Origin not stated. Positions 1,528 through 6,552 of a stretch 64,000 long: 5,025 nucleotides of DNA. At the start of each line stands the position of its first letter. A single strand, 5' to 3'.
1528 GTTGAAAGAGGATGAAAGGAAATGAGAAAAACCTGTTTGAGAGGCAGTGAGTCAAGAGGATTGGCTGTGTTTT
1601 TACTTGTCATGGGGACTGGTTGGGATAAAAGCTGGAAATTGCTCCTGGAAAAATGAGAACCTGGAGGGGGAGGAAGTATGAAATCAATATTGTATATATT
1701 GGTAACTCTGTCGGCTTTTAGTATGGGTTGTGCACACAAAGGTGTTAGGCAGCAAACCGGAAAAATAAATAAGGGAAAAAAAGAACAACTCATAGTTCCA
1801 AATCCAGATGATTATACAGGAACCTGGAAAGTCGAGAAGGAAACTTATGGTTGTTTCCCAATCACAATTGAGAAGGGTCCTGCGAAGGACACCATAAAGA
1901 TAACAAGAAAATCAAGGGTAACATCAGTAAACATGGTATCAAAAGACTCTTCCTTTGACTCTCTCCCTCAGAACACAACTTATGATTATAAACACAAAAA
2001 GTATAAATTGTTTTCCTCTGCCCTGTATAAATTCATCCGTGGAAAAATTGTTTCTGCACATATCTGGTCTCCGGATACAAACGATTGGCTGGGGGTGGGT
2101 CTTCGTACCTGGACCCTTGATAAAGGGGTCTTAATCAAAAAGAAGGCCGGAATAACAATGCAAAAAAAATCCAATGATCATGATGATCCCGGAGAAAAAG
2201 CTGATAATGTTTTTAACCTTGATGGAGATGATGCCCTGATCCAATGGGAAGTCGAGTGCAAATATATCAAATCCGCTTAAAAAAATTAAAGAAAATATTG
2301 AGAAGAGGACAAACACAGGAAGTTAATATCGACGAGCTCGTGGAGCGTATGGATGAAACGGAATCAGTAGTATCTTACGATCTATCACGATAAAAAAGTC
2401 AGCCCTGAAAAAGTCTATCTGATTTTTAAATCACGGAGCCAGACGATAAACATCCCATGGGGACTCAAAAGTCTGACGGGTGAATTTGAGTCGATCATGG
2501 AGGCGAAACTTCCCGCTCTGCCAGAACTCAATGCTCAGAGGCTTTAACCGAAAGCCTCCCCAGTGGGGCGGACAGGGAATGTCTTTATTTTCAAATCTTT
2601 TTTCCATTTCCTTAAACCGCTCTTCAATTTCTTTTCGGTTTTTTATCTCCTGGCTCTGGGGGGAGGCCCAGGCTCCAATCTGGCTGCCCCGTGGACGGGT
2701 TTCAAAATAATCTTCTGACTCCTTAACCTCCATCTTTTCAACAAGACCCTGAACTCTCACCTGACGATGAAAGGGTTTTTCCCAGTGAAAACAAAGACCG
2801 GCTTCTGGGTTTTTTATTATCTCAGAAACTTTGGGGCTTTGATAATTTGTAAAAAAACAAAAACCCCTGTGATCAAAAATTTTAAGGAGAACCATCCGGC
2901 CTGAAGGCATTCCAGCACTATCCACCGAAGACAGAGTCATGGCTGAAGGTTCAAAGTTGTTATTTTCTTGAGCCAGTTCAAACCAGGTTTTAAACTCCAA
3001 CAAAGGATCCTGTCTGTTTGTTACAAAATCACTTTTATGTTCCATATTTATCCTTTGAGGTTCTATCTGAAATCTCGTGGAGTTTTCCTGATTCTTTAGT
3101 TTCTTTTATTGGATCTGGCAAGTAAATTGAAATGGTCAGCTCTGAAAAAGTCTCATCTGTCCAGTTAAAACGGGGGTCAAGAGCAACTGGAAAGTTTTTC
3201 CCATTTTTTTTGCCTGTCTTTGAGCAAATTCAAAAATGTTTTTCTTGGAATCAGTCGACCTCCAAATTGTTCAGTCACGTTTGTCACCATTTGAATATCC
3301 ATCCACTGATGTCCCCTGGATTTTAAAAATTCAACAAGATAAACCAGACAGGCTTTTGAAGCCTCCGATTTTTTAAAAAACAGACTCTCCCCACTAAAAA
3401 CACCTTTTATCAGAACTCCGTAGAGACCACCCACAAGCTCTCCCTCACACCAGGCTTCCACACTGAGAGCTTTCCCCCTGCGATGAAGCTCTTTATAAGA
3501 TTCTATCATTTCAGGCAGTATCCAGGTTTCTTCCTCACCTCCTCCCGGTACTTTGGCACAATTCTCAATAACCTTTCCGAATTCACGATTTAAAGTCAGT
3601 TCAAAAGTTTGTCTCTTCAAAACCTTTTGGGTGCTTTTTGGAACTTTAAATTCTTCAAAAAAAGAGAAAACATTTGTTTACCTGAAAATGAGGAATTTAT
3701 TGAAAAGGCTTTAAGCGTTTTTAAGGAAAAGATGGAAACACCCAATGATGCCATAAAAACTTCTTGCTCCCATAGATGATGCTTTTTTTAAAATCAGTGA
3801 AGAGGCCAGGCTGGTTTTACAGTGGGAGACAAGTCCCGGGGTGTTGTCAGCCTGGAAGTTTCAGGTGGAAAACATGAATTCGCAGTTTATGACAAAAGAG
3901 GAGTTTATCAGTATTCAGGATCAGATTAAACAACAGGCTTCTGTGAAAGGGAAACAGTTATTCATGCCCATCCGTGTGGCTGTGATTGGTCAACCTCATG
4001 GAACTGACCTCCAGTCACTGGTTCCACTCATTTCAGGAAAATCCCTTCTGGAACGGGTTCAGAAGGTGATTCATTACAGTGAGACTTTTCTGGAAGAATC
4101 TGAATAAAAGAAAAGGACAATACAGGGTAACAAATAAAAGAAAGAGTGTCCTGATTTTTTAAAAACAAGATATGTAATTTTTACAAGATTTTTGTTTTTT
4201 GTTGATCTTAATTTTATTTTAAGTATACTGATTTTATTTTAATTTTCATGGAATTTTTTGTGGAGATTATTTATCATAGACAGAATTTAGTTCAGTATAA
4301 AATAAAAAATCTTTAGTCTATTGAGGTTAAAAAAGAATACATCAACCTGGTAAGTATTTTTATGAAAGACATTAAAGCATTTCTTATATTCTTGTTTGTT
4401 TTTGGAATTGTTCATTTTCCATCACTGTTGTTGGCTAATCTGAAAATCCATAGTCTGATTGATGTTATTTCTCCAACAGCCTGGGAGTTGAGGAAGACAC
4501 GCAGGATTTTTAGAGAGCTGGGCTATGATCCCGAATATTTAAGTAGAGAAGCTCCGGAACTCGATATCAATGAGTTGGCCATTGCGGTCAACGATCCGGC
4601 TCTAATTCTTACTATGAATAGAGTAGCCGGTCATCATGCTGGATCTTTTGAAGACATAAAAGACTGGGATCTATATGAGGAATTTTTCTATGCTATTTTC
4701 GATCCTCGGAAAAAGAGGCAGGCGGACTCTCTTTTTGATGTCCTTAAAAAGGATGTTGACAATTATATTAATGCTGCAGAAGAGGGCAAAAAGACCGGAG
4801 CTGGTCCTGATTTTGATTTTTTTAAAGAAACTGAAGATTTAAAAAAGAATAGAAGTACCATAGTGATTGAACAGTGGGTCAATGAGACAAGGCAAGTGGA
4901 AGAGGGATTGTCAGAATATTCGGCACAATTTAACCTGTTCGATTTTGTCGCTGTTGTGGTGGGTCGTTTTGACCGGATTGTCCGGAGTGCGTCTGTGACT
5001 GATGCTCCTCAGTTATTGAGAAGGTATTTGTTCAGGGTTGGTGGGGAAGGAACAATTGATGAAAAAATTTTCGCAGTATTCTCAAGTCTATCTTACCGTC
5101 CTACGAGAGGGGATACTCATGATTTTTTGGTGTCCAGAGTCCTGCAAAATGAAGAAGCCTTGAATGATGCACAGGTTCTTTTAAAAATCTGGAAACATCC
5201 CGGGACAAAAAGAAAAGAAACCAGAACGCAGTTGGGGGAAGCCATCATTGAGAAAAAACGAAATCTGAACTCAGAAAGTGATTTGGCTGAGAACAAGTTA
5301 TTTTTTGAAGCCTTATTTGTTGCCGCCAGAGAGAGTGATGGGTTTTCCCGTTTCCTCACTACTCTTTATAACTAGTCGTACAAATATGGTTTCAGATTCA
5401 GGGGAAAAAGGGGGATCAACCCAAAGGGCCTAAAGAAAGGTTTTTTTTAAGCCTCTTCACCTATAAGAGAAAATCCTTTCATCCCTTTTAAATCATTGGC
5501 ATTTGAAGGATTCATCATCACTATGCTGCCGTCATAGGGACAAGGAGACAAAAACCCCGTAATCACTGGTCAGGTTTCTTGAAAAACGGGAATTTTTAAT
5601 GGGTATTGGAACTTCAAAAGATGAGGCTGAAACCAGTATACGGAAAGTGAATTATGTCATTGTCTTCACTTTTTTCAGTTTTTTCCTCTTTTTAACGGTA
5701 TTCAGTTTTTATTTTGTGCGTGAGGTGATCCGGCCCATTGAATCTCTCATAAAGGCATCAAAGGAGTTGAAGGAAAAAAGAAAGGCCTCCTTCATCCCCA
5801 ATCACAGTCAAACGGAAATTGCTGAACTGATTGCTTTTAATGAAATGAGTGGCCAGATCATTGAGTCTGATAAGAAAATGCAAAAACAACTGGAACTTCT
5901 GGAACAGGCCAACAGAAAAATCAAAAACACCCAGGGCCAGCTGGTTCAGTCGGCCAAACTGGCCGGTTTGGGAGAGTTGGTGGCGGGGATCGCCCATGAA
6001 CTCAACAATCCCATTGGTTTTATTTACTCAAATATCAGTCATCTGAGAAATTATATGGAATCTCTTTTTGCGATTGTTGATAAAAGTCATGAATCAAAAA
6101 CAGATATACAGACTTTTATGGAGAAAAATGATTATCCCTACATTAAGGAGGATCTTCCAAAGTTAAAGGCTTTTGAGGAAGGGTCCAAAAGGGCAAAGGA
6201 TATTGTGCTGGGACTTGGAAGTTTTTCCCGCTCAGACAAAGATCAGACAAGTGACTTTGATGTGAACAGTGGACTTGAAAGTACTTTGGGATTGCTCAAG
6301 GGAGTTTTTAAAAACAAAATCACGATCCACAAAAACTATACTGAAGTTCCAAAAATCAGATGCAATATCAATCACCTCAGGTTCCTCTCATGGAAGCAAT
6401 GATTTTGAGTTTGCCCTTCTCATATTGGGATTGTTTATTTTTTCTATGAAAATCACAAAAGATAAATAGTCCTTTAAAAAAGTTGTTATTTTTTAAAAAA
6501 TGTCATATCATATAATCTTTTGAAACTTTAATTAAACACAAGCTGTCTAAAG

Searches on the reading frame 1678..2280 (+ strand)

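Call 21: search_protein_families(library=ncbifam, proteins=[window:1678-2280:+], max_evalue=0.00001)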
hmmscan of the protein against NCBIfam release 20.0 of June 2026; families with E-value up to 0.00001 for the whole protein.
window:1678-2280:+ (200 aa): 0 families

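Call 82: search_protein_families(library=pfam, proteins=[window:1678-2280:+], max_evalue=0.001)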
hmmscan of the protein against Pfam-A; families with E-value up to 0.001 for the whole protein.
window:1678-2280:+ (200 aa): 1 family
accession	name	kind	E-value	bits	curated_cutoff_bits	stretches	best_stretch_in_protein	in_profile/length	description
PF20448.3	DUF6705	-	0.00042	20.6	24.4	0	1-110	1-106/188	Family of unknown function (DUF6705)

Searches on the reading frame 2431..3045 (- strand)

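Call 21: search_protein_families(library=ncbifam, proteins=[window:2431-3045:-], max_evalue=0.00001)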
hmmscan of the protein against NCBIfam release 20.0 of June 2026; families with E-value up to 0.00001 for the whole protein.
window:2431-3045:- (204 aa): 3 families
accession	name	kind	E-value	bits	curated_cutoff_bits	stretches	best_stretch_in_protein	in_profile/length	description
NF004231.0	PRK05679.1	subfamily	1e-76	257.1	129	1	9-204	21-213/213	pyridoxal 5'-phosphate synthase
TIGR00558.3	pdxH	equivalog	1.8e-75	252.8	180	1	13-204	1-190/190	pyridoxamine 5'-phosphate oxidase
NF038138.1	phena_PhzG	equivalog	6.5e-42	143.6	270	1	7-204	13-206/206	phenazine biosynthesis FMN-dependent oxidase PhzG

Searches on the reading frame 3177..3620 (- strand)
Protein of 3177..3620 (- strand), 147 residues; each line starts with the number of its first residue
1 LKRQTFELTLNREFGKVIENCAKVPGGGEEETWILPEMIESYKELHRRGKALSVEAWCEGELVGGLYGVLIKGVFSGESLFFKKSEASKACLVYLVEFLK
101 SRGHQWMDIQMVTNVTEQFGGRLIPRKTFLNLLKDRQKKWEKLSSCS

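Call 82: search_protein_families(library=pfam, proteins=[window:3177-3620:-], max_evalue=0.001)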
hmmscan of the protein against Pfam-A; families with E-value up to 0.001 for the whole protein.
window:3177-3620:- (147 aa): 1 family
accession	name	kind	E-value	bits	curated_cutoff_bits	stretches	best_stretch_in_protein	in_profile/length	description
PF03588.20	Leu_Phe_trans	-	3.8e-43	147.4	22.7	1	1-125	48-171/171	Leucyl/phenylalanyl-tRNA protein transferase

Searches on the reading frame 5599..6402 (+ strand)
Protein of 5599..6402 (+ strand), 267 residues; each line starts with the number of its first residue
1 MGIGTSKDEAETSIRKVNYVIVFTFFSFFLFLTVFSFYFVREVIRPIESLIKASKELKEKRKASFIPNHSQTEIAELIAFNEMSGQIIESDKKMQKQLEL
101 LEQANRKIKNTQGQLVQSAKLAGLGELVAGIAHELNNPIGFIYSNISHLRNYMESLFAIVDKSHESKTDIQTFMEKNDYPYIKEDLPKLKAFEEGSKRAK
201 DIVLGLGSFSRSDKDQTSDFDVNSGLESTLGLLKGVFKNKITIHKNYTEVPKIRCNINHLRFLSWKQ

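Call 6: search_protein_families(library=pfam, proteins=[window:5599-6402:+], max_evalue=0.01)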
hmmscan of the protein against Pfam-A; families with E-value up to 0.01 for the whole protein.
window:5599-6402:+ (267 aa): 1 family
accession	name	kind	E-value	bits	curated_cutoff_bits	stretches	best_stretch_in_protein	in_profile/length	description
PF00512.31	HisKA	-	0.00011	22.7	26.9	1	125-152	3-30/66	His Kinase A (phospho-acceptor) domain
